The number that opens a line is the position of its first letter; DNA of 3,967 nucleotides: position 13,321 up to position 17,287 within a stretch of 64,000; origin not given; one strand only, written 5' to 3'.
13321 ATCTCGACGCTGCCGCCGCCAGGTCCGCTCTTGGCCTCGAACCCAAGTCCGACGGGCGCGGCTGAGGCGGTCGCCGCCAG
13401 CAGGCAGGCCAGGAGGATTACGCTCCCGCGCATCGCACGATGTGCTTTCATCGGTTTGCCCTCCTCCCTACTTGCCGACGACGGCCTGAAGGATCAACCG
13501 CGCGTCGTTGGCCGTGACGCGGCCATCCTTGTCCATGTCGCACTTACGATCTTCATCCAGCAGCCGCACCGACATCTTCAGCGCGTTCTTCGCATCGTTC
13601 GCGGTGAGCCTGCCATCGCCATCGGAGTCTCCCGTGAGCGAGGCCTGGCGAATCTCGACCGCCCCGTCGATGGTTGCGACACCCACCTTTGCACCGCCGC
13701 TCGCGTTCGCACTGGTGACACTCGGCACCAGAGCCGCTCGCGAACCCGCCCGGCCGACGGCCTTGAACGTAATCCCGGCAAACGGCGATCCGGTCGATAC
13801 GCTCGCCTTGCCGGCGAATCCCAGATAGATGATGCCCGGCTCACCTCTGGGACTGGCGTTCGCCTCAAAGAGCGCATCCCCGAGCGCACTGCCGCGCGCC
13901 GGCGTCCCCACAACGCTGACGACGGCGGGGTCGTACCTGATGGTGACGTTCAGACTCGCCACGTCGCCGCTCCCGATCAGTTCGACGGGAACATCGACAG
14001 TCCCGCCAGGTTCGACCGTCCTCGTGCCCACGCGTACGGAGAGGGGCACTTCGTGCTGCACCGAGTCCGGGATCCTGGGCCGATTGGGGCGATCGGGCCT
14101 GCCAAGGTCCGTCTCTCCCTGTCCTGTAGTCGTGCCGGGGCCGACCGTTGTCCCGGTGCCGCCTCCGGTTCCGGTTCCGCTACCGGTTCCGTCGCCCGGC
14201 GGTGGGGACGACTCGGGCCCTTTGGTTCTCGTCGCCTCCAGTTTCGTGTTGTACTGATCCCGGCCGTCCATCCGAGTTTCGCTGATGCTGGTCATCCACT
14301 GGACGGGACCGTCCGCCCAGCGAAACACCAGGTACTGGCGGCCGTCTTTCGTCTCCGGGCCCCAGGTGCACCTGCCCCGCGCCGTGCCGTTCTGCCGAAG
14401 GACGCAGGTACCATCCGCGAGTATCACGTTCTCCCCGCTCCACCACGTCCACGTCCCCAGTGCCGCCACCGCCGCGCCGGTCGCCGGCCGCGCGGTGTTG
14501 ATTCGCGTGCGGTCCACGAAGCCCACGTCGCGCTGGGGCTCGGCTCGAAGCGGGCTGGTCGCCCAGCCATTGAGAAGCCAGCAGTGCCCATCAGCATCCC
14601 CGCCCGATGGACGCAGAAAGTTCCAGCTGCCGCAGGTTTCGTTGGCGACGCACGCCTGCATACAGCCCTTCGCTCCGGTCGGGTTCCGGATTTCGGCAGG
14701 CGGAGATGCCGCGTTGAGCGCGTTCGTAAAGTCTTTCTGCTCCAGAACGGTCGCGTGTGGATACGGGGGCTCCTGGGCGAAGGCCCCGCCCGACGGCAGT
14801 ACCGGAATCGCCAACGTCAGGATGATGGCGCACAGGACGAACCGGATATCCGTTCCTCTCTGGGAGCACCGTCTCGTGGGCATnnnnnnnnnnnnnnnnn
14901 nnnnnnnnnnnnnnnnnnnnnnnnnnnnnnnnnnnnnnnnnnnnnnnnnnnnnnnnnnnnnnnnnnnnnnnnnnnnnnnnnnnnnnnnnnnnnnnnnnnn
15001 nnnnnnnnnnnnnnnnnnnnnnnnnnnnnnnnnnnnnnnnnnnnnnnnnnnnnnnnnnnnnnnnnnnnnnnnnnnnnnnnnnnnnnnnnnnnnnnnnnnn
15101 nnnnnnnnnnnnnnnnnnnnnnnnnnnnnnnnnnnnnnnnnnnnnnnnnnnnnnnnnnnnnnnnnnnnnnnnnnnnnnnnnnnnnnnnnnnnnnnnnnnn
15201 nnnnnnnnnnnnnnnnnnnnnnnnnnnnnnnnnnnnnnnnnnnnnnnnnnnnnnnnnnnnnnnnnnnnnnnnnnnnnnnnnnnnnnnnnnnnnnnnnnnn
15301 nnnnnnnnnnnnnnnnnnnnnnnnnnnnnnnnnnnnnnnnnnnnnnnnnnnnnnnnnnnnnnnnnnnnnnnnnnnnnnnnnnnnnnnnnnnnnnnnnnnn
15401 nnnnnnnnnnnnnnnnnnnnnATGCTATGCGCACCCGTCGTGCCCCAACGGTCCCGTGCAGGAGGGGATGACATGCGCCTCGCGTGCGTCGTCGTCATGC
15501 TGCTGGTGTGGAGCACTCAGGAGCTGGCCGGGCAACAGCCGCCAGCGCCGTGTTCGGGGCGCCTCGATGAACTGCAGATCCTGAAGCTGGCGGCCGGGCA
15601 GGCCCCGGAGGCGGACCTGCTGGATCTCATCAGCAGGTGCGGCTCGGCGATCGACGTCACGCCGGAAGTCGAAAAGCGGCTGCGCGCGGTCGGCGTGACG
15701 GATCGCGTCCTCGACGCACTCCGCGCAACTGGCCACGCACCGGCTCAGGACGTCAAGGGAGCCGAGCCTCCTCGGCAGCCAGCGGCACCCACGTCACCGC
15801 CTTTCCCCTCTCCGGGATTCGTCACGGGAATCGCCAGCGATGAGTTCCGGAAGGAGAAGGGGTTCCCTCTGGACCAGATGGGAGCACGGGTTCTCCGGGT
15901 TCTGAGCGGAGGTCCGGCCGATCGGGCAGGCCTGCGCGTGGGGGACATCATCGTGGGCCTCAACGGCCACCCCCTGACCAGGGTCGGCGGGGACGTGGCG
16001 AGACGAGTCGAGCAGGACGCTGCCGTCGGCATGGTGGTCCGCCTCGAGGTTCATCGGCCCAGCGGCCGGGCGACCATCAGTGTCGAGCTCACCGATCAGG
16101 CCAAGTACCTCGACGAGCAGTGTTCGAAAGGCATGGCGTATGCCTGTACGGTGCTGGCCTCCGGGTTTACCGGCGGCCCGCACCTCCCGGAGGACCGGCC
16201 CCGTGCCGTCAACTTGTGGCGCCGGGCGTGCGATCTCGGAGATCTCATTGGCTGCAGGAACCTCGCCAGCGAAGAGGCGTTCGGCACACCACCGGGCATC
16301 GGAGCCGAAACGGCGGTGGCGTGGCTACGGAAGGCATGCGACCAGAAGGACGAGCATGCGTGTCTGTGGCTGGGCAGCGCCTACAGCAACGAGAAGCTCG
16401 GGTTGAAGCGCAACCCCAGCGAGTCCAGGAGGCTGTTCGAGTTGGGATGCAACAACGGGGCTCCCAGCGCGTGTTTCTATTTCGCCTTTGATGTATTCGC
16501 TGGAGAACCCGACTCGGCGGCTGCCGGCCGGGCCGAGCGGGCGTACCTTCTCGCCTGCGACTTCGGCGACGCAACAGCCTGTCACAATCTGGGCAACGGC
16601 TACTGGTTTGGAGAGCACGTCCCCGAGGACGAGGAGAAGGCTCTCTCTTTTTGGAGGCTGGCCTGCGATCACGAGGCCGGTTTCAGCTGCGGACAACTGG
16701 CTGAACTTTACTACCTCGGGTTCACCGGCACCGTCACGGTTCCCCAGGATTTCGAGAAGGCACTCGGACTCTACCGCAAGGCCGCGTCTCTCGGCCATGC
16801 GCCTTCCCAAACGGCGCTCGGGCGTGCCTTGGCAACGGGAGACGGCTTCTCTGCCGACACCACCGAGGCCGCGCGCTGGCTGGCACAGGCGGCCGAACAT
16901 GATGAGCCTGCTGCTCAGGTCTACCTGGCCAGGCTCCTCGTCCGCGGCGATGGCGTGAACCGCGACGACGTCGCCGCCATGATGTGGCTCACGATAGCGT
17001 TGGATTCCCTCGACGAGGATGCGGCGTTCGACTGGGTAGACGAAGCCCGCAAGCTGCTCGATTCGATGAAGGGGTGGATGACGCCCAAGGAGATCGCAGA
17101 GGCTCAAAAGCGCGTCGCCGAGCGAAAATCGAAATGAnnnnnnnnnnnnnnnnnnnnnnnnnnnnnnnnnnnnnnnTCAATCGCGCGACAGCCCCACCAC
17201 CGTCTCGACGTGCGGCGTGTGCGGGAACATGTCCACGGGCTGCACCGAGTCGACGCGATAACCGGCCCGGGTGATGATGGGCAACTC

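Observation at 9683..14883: Three-gene cohesin-dockerin module with PAN/Apple domains and no enzyme partner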

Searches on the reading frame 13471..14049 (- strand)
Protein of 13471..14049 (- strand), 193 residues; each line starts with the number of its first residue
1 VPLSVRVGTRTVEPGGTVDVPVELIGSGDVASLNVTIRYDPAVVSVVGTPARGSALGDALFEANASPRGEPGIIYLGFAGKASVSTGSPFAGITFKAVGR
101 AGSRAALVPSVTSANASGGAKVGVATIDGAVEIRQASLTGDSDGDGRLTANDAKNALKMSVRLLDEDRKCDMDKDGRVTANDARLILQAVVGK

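Call 57: search_protein_representatives(alignment_id=A2)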
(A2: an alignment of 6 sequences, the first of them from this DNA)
Query: 6 sequences, 196 profile positions. Proteins with E-value up to 0.001 (for the whole library): 14259; up to 1e-10: 2653; up to 1e-30: 447. The best 150 are listed.
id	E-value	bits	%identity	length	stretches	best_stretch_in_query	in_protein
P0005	4.2e-84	297.6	-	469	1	2-194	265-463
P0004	7.8e-80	283.7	-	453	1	1-196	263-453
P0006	5.3e-79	281.0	-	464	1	1-196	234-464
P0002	6.4e-79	280.7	-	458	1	2-196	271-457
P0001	4.3e-77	274.8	-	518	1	2-196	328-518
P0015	3.0e-73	262.2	-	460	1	1-196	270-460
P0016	5.5e-73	261.4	-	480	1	2-196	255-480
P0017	9.7e-71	254.0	-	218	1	2-196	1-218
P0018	1.1e-70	253.9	-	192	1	2-196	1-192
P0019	1.2e-70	253.8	-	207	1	2-196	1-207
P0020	3.7e-70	252.1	-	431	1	1-196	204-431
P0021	1.1e-69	250.6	-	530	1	2-196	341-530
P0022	5.6e-69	248.3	-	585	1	1-196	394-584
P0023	2.3e-68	246.3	-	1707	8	2-136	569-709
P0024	4.9e-68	245.2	-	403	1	1-196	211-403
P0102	3.2e-54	200.1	-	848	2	3-192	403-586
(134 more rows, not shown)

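Call 63: search_protein_families(library=pfam, alignment_id=A5, max_evalue=0.001)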
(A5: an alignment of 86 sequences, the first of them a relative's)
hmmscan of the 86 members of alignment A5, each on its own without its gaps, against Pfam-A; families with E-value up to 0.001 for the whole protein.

A. member 1, P0015 (460 aa): 2 families
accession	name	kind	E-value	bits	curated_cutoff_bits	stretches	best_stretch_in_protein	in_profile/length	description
PF00963.24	Cohesin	-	6.8e-07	30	24.1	1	271-382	1-122/139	Cohesin domain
PF00404.24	Dockerin_1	-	2.2e-06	28.2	22.9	1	406-453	1-52/57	Dockerin type I domain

B. families by the number of members that match (of 86 scanned): 20 families
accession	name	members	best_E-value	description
PF00963.24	Cohesin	77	1.8e-17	Cohesin domain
PF00404.24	Dockerin_1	26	4.8e-07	Dockerin type I domain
PF04773.18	FecR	6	2.7e-12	FecR protein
PF03815.24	LCCL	3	3.1e-20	LCCL domain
PF13620.12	CarboxypepD_reg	2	4.3e-19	Carboxypeptidase regulatory-like domain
PF18884.5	TSP3_bac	2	1.2e-18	Bacterial TSP3 repeat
PF13715.12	CarbopepD_reg_2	2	1.8e-17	CarboxypepD_reg-like domain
PF08642.15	Rxt3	2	2.4e-08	Histone deacetylation protein Rxt3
PF01822.24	WSC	1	4.6e-20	WSC domain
PF08310.17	LGFP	1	3.9e-08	LGFP repeat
PF18692.7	DUF5640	1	2.7e-07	Family of unknown function (DUF5640)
PF13248.11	Zn_ribbon_3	1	3.9e-07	zinc-ribbon domain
PF22352.2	K319L-like_PKD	1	5e-07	K319L-like, PKD domain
PF13240.11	Zn_Ribbon_1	1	6.6e-06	zinc-ribbon domain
PF24463.1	DUF7577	1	7.1e-06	Domain of unknown function (DUF7577)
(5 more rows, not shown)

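Call 64: find_related_loci(query=A2, collection=metagenome_contigs, flank=6000)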
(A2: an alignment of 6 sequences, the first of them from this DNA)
Query A2 (193 aa) in metagenome_contigs; peptide patterns used: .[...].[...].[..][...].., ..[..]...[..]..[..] (x = any residue, [..] = any of these).
600 stretches matched a pattern (row limit reached: there are more); 39 encode a relative of the query (tblastn E <= 1e-3); 39 distinct loci.
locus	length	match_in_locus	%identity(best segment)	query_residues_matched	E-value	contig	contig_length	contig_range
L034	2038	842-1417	48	3-193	5e-46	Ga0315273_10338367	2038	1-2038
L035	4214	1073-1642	45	3-193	1e-41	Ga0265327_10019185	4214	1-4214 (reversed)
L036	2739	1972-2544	44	3-193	3e-40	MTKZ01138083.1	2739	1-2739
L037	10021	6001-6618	42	3-193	9e-38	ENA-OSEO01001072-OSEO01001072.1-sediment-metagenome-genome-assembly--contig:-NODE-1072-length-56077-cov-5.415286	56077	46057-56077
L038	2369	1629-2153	39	9-187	9e-30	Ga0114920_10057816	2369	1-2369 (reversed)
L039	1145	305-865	37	3-190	1e-28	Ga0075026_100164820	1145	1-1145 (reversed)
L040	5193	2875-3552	32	3-193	2e-26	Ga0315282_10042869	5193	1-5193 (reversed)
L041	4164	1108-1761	35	3-193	8e-26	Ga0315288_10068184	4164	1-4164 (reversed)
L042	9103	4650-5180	33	9-189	2e-23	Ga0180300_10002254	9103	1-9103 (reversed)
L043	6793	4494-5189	33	1-193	1e-22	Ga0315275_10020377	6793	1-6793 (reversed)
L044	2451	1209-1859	33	15-193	4e-21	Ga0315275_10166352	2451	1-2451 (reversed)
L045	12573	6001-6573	33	7-192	1e-14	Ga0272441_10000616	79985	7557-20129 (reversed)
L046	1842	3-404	35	54-188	6e-12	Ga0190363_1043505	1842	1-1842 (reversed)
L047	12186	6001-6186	48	140-192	1e-11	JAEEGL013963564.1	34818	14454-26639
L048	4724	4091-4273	49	138-193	1e-11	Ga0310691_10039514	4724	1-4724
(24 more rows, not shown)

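Call 71: search_solved_structures(query=A2, max_evalue=0.01, show_alignments=1)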
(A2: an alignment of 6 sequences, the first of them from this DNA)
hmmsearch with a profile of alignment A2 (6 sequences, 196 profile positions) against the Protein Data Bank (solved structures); distinct sequences matched with E-value up to 0.01: 22.
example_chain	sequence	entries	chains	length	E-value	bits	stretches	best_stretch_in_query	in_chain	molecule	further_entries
2xdh_A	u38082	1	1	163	4.2e-09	39.8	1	3-100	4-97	COHESIN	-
4ums_A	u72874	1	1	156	1.2e-07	35.1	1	2-133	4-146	CELLULOSOMAL ANCHORING SCAFFOLDIN B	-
1g1k_A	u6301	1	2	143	2.4e-07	34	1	3-104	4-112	SCAFFOLDING PROTEIN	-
2vn5_A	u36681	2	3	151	3.6e-07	33.5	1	3-103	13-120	SCAFFOLDING PROTEIN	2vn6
5nrm_A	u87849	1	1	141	2.3e-06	30.9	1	2-130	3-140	Endoglucanase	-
5nrk_A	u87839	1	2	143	2.4e-06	30.8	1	2-130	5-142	Endoglucanase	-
5g5d_A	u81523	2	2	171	2.5e-05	27.5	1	2-61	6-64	CELLULOSOME ANCHORING PROTEIN COHESIN REGION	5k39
3l8q_A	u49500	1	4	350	6e-05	26.2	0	4-56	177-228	Cellulosomal scaffoldin adaptor protein B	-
4uyp_A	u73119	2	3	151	0.00011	25.3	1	3-98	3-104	Cellulosomal scaffoldin anchoring protein C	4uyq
6kg8_A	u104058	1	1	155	0.00023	24.3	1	3-133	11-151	Probably cellulosomal scaffolding protein, secreted cellulose-binding and cohesin domain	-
1aoh_A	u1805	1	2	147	0.00026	24.2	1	3-57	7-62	Cellulosomal-scaffolding protein A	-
6kgc_A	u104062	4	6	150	0.00027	24.1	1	3-132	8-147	Probably cellulosomal scaffolding protein, secreted cellulose-binding and cohesin domain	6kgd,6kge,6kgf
4u3s_A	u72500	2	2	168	0.00034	23.8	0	3-57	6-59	Cellulosomal scaffoldin adaptor protein B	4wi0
1ohz_A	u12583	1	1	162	0.00066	22.8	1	2-133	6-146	CELLULOSOMAL SCAFFOLDING PROTEIN A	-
3kcp_A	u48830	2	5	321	0.00075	22.6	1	2-133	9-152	Cellulosomal-scaffolding protein A | Cellulosome anchoring protein cohesin region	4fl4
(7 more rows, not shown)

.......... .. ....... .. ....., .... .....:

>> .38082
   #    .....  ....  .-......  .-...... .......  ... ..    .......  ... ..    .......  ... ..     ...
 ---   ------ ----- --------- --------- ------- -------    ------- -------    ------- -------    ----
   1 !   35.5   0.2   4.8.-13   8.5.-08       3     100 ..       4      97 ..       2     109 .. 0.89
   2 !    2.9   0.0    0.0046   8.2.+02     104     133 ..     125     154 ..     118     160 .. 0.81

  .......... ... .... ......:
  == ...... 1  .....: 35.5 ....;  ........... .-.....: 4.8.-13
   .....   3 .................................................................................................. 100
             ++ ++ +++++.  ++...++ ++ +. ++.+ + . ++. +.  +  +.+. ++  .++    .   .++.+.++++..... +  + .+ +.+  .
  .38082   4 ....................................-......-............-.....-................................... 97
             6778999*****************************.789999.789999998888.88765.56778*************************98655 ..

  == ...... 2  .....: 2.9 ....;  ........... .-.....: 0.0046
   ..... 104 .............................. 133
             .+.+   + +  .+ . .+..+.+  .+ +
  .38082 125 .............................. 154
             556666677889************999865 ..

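Call 78: search_protein_families(library=pfam, proteins=[P0102], max_evalue=0.01)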
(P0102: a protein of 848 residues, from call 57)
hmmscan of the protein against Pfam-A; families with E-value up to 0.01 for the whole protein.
P0102 (848 aa): 7 families
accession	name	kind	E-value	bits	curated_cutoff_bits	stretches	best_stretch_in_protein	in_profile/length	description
PF00963.24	Cohesin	-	1.8e-17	64.3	24.1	2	653-757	1-115/139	Cohesin domain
PF13248.11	Zn_ribbon_3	-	3.9e-07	29.8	27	1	822-846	2-26/26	zinc-ribbon domain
PF13240.11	Zn_Ribbon_1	-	6.6e-06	26.2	25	1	825-845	2-22/23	zinc-ribbon domain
PF24463.1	DUF7577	-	7.1e-06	26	28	1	824-847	4-27/27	Domain of unknown function (DUF7577)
PF12773.13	DZR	-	4.4e-05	24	27.3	1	824-843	26-45/45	Double zinc ribbon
PF18912.6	DZR_2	-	0.0075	16.5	27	0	824-846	9-31/56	Double zinc ribbon domain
PF17032.10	Zn_ribbon_15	-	0.008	17.4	28.9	0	822-843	52-73/73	zinc-ribbon family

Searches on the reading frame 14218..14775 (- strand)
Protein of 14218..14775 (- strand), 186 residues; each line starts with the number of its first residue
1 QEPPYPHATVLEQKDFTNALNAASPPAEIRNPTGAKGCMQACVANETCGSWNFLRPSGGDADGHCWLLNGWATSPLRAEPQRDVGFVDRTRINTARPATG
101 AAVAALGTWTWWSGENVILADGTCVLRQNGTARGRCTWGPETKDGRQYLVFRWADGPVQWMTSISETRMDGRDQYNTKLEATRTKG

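Call 56: predict_structure(alignment_id=A3)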
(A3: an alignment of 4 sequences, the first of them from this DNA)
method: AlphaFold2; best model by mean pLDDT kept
length: 186 residues; sequences in the alignment: 4
mean_pLDDT: 59.7   pTM: 0.53
mean pLDDT of the five models: 59.7, 58.7, 57.9, 57.9, 57.3
residues with pLDDT >= 90: 20; 70-90: 60; 50-70: 13; < 50: 93
segments of 3 or more residues with pLDDT < 50: 1-93
pLDDT, mean of each block of 10 residues (from residue 1): 30 35 36 45 41 41 41 26 37 63 87 88 88 84 77 74 88 79 80
secondary structure, 60 per line:
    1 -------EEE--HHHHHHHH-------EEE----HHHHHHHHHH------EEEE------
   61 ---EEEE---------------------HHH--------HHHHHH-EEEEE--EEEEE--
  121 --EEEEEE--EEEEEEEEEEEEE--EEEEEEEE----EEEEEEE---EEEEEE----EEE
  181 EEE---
elements in order: E8-10 H13-20 E28-30 H35-44 E51-54 E64-67 H100-105 E107-111 E114-118 E123-128 E131-143 E146-153 E158-164 E168-173 E178-183

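Call 75: fold_search(model_id=the predicted structure, library=pdb)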
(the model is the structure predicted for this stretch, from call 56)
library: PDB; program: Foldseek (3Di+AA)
matches with E <= 10: 532; with E <= 0.001: 0
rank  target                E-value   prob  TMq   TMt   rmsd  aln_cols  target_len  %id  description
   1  5jk2_D                3.2e-02  0.99  0.32  0.43   5.6       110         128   10  Crystal structure of Treponema pallidum Tp0751 (Pallilysin) (released 2016-10-12)
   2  7mhw                  3.3e-02  0.97  0.29  0.13   9.1       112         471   14  Crystal structure of the protease inhibitor U-Omp19 from Brucella abortus fused to Maltose-binding protein (released 2022-04-20)
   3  6czj_B                3.5e-02  0.96  0.27  0.41   6.3       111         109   18  Structure of a redesigned beta barrel, b10 (released 2018-09-19)
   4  5jk2_H                3.7e-02  0.99  0.32  0.46   4.9       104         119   10  Crystal structure of Treponema pallidum Tp0751 (Pallilysin) (released 2016-10-12)
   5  2hlv                  3.7e-02  0.60  0.19  0.22   6.7        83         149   18  Bovine Odorant Binding Protein deswapped triple mutant (released 2008-03-25)
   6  5jk2_E                4.2e-02  1.00  0.35  0.48   4.7       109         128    8  Crystal structure of Treponema pallidum Tp0751 (Pallilysin) (released 2016-10-12)
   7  6d0t_A                4.4e-02  0.89  0.26  0.38   6.5       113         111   17  De novo design of a fluorescence-activating beta barrel - BB1 (released 2018-09-19)
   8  5jk2_B                5.2e-02  0.99  0.32  0.45   5.5       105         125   10  Crystal structure of Treponema pallidum Tp0751 (Pallilysin) (released 2016-10-12)
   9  1hn2_B                5.2e-02  0.69  0.23  0.26   7.8       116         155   14  CRYSTAL STRUCTURE OF BOVINE OBP COMPLEXED WITH AMINOANTHRACENE (released 2001-12-05)
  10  6czj_A                5.8e-02  0.92  0.27  0.41   5.8       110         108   19  Structure of a redesigned beta barrel, b10 (released 2018-09-19)
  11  1obp_B                5.8e-02  0.80  0.25  0.29   7.9       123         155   12  ODORANT-BINDING PROTEIN FROM BOVINE NASAL MUCOSA (released 1996-10-14)
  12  6czi_A                6.1e-02  0.87  0.27  0.39   5.8       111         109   15  Structure of a redesigned beta barrel, mFAP1, bound to DFHBI (released 2018-09-19)
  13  9hag                  6.5e-02  0.85  0.28  0.39   5.9       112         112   14  De novo designed beta barrel fold BBF-14 (released 2024-12-18)
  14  5jk2_F                7.2e-02  0.97  0.30  0.43   6.0       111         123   11  Crystal structure of Treponema pallidum Tp0751 (Pallilysin) (released 2016-10-12)
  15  1g85_B                7.7e-02  0.75  0.25  0.29   7.8       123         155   12  CRYSTAL STRUCTURE OF BOVINE ODORANT BINDING PROTEIN COMPLEXED WITH IS NATURAL LIGAND (released 2002-06-26)
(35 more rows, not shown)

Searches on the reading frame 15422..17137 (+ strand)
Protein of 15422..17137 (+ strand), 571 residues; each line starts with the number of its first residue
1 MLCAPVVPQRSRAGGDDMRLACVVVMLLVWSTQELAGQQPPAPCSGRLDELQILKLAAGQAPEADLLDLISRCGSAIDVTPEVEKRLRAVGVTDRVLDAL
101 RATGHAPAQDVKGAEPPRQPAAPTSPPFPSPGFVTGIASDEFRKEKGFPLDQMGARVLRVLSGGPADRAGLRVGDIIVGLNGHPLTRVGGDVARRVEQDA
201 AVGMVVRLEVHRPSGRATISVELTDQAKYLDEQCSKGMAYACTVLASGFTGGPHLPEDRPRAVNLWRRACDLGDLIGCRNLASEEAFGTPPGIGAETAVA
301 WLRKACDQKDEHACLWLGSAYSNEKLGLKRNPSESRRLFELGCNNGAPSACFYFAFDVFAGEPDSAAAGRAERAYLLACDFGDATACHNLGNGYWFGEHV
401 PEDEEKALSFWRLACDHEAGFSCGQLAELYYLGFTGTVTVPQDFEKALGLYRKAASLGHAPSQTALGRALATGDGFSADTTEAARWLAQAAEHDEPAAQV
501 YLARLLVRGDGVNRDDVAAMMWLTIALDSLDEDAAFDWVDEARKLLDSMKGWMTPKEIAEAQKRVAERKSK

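Call 79: search_protein_families(library=pfam, proteins=[window:15422-17137:+], max_evalue=0.00001)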
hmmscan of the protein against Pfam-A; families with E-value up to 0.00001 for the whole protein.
window:15422-17137:+ (571 aa): 4 families
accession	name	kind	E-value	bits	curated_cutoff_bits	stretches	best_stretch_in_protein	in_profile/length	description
PF08238.18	Sel1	-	2.5e-37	126.4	30.7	0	425-459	6-36/36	Sel1 repeat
PF17820.7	PDZ_6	-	8.9e-10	38.6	27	1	157-200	2-44/54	PDZ domain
PF13180.12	PDZ_2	-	5.9e-08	33.3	27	1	146-223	11-80/80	PDZ domain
PF00595.29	PDZ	-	3.2e-07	31.1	23.2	1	146-191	23-63/81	PDZ domain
